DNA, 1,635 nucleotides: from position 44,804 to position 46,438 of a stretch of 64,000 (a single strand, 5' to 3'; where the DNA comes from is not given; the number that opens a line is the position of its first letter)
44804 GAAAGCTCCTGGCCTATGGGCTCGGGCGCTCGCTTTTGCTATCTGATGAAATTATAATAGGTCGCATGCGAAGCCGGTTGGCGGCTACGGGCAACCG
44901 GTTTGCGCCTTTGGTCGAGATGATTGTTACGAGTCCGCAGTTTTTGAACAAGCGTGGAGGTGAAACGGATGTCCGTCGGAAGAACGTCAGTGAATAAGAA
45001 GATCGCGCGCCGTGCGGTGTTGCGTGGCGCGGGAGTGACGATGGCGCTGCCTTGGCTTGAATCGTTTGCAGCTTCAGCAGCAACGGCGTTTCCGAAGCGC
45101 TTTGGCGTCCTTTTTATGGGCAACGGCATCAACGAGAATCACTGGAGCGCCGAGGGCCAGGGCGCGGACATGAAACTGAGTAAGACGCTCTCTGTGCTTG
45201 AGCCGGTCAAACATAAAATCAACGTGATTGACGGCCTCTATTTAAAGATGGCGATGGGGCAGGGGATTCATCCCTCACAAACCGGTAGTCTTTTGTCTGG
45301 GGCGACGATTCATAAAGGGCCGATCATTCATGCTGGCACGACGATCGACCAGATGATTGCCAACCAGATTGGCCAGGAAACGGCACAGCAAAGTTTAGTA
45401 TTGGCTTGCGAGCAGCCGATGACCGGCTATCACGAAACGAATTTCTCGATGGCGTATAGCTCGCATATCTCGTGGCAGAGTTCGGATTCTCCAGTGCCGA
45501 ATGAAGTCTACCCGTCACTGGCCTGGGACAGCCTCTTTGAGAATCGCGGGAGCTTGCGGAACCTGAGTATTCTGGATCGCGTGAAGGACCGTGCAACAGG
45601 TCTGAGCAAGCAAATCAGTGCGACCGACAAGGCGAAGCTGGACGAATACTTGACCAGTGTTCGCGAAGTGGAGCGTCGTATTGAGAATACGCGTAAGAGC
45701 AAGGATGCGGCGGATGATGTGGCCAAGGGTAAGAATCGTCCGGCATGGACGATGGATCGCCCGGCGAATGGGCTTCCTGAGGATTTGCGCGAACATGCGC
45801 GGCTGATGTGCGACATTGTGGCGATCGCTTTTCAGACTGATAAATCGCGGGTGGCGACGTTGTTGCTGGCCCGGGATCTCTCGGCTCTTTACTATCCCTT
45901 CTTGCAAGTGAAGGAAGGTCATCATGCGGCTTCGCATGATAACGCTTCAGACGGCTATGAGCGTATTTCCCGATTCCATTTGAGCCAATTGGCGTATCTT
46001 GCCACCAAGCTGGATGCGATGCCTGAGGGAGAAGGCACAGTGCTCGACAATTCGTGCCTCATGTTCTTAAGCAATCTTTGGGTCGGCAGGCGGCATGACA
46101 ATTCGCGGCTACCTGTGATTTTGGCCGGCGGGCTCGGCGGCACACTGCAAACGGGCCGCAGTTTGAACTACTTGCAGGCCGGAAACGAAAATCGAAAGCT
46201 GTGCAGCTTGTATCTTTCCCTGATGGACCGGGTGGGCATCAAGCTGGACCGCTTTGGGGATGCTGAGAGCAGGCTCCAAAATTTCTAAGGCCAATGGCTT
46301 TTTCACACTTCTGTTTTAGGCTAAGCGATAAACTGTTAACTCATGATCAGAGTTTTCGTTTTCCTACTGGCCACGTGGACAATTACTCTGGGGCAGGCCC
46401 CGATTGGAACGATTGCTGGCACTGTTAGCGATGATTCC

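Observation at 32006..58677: Super-cluster of four pairs, each a giant double-CxxCH protein plus a twin-arginine partner, from families with no assigned function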

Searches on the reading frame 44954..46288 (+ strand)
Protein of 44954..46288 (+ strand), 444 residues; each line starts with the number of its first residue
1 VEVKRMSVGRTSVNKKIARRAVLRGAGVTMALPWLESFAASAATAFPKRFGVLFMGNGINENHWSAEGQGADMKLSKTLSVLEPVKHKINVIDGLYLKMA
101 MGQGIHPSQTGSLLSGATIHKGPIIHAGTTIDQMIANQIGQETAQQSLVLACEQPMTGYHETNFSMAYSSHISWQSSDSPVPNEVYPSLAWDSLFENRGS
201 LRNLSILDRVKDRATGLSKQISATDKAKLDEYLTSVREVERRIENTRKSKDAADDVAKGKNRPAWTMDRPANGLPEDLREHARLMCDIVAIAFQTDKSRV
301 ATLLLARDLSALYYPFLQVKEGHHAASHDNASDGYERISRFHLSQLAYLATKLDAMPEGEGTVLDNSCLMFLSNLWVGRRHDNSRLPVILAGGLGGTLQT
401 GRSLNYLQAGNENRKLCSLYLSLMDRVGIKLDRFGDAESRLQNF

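Call 3: search_protein_families(library=pfam, proteins=[window:44954-46288:+], max_evalue=0.001)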
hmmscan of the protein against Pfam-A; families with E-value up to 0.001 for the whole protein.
window:44954-46288:+ (444 aa): 1 family
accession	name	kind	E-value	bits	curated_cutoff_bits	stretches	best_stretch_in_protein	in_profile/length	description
PF07586.16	HXXSHH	-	3.9e-80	270.1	30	1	49-347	1-307/307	Protein of unknown function (DUF1552)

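Call 16: search_solved_structures(query=window:44954-46288:+, max_evalue=1, show_alignments=2)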
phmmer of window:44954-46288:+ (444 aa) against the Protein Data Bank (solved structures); distinct sequences matched with E-value up to 1: 0.

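Call 35: find_homologous_proteins(query=window:44969-46288:+, max_evalue=0.00001)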
Query window:44969-46288:+ (439 aa): 8000 proteins with E <= 0.00001 among 8000 candidates; the best 120 are listed.
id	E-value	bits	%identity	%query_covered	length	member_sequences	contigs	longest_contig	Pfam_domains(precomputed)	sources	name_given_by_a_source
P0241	2.5e-276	934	94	99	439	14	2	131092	PF07586.17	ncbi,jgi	-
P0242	1.3e-255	866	86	98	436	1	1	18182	PF07586.17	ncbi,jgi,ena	jgi:hypothetical protein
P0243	1.4e-255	866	85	100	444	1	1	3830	PF07586.17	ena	-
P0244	2.1e-255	865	85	100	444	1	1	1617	PF07586.17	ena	-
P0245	2.3e-255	865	85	100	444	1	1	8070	PF07586.17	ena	-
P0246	6.6e-255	864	85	100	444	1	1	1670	PF07586.17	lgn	-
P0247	8.3e-255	863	85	100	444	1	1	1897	PF07586.17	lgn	-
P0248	1.0e-254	863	85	100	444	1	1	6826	PF07586.17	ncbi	-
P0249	1.1e-254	863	85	100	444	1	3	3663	PF07586.17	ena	-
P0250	4.7e-254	861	84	100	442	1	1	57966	PF07586.17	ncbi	ncbi:MAG: DUF1552 domain-containing protein [Bryobacteraceae bacterium]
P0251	1.6e-253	859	85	100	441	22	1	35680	PF07586.17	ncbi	-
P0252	2.2e-253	859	84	100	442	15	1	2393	PF07586.17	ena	-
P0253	3.7e-253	858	84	100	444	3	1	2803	PF07586.17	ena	-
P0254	8.1e-253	857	85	98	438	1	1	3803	PF07586.17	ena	-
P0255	9.2e-253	857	86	98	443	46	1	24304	PF07586.17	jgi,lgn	jgi:hypothetical protein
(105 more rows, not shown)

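Call 40: search_solved_structures(query=A3, max_evalue=10, show_alignments=2)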
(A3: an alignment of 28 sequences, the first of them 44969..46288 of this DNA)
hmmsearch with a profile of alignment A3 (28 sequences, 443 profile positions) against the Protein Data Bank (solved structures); distinct sequences matched with E-value up to 10: 6.
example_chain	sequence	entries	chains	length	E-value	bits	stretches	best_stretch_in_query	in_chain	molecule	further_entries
5wlq_A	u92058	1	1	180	0.48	12.1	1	223-263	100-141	Capsid assembly scaffolding protein,Myosin-7,Microtubule-associated protein RP/EB family m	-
8kb3_A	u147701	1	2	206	0.75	11.4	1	318-367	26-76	Superoxide dismutase [Mn]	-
1en6_A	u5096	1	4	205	1.6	10.3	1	318-367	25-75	MANGANESE SUPEROXIDE DISMUTASE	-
1d5n_A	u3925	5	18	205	1.6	10.3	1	318-367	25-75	PROTEIN (MANGANESE SUPEROXIDE DISMUTASE) | PROTEIN (IRON-SUBSTITUTED MANGANESE SUPEROXIDE DISMUTASE) | MANGANESE SUPEROXIDE DISMUTASE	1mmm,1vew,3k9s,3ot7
1en4_A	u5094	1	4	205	1.6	10.3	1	318-367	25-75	MANGANESE SUPEROXIDE DISMUTASE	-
1i0h_A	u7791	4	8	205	1.6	10.3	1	318-367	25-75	MANGANESE SUPEROXIDE DISMUTASE Y174F MUTANT | Superoxide Dismutase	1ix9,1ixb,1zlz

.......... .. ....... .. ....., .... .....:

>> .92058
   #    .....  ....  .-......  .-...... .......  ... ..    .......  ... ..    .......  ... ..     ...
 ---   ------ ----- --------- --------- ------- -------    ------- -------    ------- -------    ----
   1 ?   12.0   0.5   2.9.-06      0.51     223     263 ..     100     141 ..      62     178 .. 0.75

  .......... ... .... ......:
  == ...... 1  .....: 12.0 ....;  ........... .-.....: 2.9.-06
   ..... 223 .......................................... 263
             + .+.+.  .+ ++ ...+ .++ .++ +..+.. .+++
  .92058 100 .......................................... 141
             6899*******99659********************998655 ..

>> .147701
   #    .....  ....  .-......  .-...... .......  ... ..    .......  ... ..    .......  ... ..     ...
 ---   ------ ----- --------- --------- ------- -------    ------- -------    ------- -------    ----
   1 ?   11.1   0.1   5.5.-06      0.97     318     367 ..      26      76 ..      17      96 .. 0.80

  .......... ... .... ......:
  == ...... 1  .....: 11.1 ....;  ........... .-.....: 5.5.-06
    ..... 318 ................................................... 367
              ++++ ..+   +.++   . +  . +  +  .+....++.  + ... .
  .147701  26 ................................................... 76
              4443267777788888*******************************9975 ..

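Call 41: find_related_loci(query=A3, collection=genome_contigs, flank=10000)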
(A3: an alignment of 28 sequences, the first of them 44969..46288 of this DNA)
Query A3 (439 aa) in genome_contigs; peptide patterns used: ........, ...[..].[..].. (x = any residue, [..] = any of these).
600 stretches matched a pattern (row limit reached: there are more); 590 encode a relative of the query (tblastn E <= 1e-3); the best 80 are kept; 80 distinct loci.
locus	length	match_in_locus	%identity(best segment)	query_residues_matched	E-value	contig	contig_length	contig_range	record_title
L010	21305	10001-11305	94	5-439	0e+0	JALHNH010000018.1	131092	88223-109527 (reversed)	MAG: Bryobacter sp. isolate Bin_54_2 c_000000000875, whole genome shotgun sequence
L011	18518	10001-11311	86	1-439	0e+0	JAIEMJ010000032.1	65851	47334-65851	MAG: Bryobacteraceae bacterium isolate co.spades.CONCOCT.2.5kb_038 c_000000000053, whole genome shotgun sequence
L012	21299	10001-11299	88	11-439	0e+0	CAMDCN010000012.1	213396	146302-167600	MAG: Candidatus Sulfopaludibacter sp. SbA3 isolate MiH-16apr19-209 genome assembly, contig: MiH-16apr19-C35, whole genom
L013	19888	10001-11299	87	11-439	0e+0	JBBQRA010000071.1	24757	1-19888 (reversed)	MAG: Bryobacterales bacterium isolate Co_metawrap_1626 Cmw_1626_k141_19772976_length_24757_cov_10.0000, whole genome sho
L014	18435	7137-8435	87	11-439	0e+0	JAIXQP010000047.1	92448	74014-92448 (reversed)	MAG: Acidobacteriales bacterium isolate C4_MAG_00032 pond_C4_MAG_00032_000000000047, whole genome shotgun sequence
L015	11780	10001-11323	85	1-439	0e+0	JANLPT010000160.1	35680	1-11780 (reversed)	MAG: Bryobacteraceae bacterium isolate OTE_38_metabat_308_sub OTE_38_k141_2366164, whole genome shotgun sequence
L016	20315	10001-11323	84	1-439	0e+0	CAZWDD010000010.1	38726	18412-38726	MAG TPA_asm: uncultured Solibacteraceae bacterium isolate SRP319275_co3_30 genome assembly, contig: NODE_1242_length_387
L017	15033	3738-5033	86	12-439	0e+0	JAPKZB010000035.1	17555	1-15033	MAG: Acidobacteria bacterium isolate LacPavin_0818_WC50_MAG_64_13 LacPavin_0818_WC50_scaffold_336529, whole genome shotg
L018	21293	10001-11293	82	7-439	0e+0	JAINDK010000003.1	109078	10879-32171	MAG: Bryobacter sp. CoA8 C33 k141_2723156_flag_1_multi_33.9924_len_109078, whole genome shotgun sequence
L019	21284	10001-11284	85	9-436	0e+0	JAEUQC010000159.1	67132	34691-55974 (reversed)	MAG: Bryobacterales bacterium isolate new MAG-241 k141_2995167, whole genome shotgun sequence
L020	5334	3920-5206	79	16-439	0e+0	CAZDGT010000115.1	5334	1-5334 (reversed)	MAG TPA_asm: uncultured Bordetella sp. isolate binchicken_co200_91 genome assembly, contig: k141_175720, whole genome sh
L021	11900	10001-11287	81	11-439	0e+0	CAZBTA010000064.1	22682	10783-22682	MAG TPA_asm: uncultured Bryobacter sp. isolate binchicken_co214_141 genome assembly, contig: NODE_2170_length_22682_cov_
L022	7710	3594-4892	79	5-437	0e+0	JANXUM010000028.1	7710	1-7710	MAG: Bryobacter sp. isolate 339R_metabat_62_sub 339R_k141_1935232, whole genome shotgun sequence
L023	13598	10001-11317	76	5-439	0e+0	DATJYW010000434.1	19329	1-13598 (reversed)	MAG TPA_asm: Candidatus Acidiferrales bacterium isolate SMAG_U15162 k141_1408114, whole genome shotgun sequence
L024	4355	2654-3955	77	10-439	0e+0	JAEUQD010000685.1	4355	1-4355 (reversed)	MAG: Bryobacterales bacterium isolate new MAG-242 k141_1607859, whole genome shotgun sequence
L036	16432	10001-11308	78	1-436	0e+0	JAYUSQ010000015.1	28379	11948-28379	MAG: Acidobacteriota bacterium isolate GL117_UP_metabat_70 GL117_UP_metabat_70_14, whole genome shotgun sequence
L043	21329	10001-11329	76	1-439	0e+0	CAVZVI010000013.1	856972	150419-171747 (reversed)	MAG: Bryobacterales bacterium isolate MFD02416.bin.1.290 genome assembly, contig: contig_75243, whole genome shotgun seq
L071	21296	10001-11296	74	12-439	0e+0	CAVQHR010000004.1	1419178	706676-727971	MAG: Bryobacterales bacterium isolate MFD01213.bin.2.144 genome assembly, contig: contig_1914, whole genome shotgun sequ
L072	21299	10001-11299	72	9-439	0e+0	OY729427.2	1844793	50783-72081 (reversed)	MAG: Bryobacterales bacterium isolate 40538f42-96db-4fd0-a274-5305745f95c5 genome assembly, chromosome: 1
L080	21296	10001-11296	76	12-439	0e+0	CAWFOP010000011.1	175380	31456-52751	MAG: uncultured Acidobacteriota bacterium isolate MFD05684.bin.1.257 genome assembly, contig: contig_43692, whole genome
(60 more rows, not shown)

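Call 49: search_protein_families(library=pfam, proteins=[L036:2800-6489:-, L071:2192-5962:-, L014:1878-4118:+, L014:9492-10652:-, L080:5299-6765:+, L072:4738-6387:-, L043:11339-12820:-], max_evalue=0.01)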
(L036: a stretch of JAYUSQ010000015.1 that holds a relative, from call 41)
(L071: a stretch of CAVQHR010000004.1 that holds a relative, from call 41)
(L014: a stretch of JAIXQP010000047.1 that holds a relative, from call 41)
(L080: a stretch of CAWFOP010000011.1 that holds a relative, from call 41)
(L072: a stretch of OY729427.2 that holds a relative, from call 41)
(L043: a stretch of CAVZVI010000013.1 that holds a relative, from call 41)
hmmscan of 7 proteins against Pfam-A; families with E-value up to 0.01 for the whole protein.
L036:2800-6489:- (1229 aa): 9 families
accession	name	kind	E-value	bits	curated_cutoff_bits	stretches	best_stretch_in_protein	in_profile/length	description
PF25183.1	OMP_b-brl_4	-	7.6e-175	584.1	30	1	274-1222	1-838/838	Outer membrane beta barrel domain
PF13620.12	CarboxypepD_reg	-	1.2e-18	67.6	32.3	1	63-145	1-82/82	Carboxypeptidase regulatory-like domain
PF17210.9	SdrD_B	-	1.2e-06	29.1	29.7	1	69-128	17-76/112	SdrD B-like domain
PF13715.12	CarbopepD_reg_2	-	7.3e-06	26.4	32.2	1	64-127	1-61/88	CarboxypepD_reg-like domain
PF07715.20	Plug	-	1e-05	26.4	23.9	1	192-267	30-103/107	TonB-dependent Receptor Plug Domain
PF09430.16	EMC7_beta-sandw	-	0.00066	20.3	26.6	1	72-122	3-51/122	ER membrane protein complex subunit 7, beta-sandwich domain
PF23194.1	NOMO_5th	-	0.0019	19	27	1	72-119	12-59/89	NOMO fifth transthyretin-like domain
PF17802.7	SpaA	-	0.008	16.7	23.1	0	69-114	8-56/91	Prealbumin-like fold domain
PF07210.18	DUF1416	-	0.0089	16.4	23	0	61-116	19-72/97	Protein of unknown function (DUF1416)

L071:2192-5962:- (1256 aa): 4 families
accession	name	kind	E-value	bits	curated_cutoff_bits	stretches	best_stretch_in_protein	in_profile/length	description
PF07228.17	SpoIIE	-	1.8e-49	168.7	25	1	1064-1255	3-191/192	Stage II sporulation protein E (SpoIIE)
PF12704.14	MacB_PCD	-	1.3e-30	107.7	27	2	20-229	2-205/207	MacB-like periplasmic core domain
PF02687.27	FtsX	-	6.3e-20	71.9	25.5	2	688-795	2-116/120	FtsX-like permease C-terminal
PF13492.12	GAF_3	-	0.00035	21.4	27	1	942-1001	71-129/129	GAF domain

L014:1878-4118:+ (746 aa): 7 families
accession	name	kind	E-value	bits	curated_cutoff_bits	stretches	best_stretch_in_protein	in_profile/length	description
PF01011.28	PQQ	-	9.2e-81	272.7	26.7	2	248-553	1-335/595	Glucose/ethanol/alcohol dehydrogenase, beta-propeller domain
PF13360.13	PQQ_2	-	1.4e-31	110.4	27.6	4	269-421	48-193/233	Outer membrane protein assembly factor BamB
PF13442.11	Cytochrome_CBB3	-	4.3e-11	43.4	27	1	111-181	4-68/68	Cytochrome C oxidase, cbb3-type, subunit III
PF13570.13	Beta-prop_ACSF4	-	3.5e-10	40.2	133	1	651-738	113-197/329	Beta-alanine-activating enzyme, beta-propeller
PF00034.26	Cytochrom_C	-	4.2e-07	31.6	21.3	1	112-184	3-89/90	Cytochrome c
PF25293.1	Beta-prop_EMC1_N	-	0.0012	19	34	0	345-422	30-100/219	EMC1 N-terminal beta-propeller domain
PF23727.1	Beta-prop_FAM234A_B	-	0.0014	17.7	26.4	0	307-391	54-134/467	FAM234A/B beta-propeller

L014:9492-10652:- (386 aa): 2 families
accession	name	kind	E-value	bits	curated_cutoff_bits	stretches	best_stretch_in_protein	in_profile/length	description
PF00756.26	Esterase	-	2.6e-17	63.9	22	1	146-361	7-236/251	Putative esterase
PF00326.27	Peptidase_S9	-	0.0017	18.3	22.6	1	243-367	62-194/213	Prolyl oligopeptidase family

L080:5299-6765:+ (488 aa): 8 families
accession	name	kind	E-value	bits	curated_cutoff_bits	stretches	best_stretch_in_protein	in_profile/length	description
PF21783.3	YNCE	-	8.9e-15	55.3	27.1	2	154-227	35-108/339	YNCE-like beta-propeller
PF25174.1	Beta-prop_THOC3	-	2.6e-10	40.2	305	2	153-271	53-168/272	THOC3 beta-propeller domain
PF02239.22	Cytochrom_D1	-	3.5e-10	39.4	25.5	1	166-277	12-122/368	Cytochrome D1 heme domain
PF10282.15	Lactonase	-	5.6e-05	23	21.7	0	194-306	196-325/344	Lactonase, 7-bladed beta-propeller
PF23414.1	Beta-prop_EML_2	-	0.00026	20.9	90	1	203-300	12-107/266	Echinoderm microtubule-associated protein second beta-propeller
PF08450.18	SGL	-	0.00059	19.9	26.3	0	171-218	117-163/246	SMP-30/Gluconolactonase/LRE-like region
PF07676.18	PD40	-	0.00061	20.1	20.9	0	195-204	15-24/38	WD40-like Beta Propeller Repeat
PF01436.27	NHL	-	0.008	16.6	20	0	191-212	4-24/28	NHL repeat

L072:4738-6387:- (549 aa): 4 families
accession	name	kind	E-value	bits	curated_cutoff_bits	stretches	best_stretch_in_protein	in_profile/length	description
PF00884.28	Sulfatase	-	1.8e-56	192.1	25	1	82-425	1-300/301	Sulfatase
PF16347.10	SGSH_C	-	6.8e-20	72.2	29.3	1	381-518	8-149/154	N-sulphoglucosamine sulphohydrolase, C-terminal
PF01663.27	Phosphodiest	-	9.1e-07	29.2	23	1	85-366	2-224/342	Type I phosphodiesterase / nucleotide pyrophosphatase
PF14707.11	Sulfatase_C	-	0.0093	17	30.9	0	488-535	57-103/127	C-terminal region of aryl-sulfatase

L043:11339-12820:- (493 aa): 1 family
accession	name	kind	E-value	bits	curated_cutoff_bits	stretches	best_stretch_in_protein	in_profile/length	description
PF00150.24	Cellulase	-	0.00024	21.1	23.5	1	132-244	54-145/272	Cellulase (glycosyl hydrolase family 5)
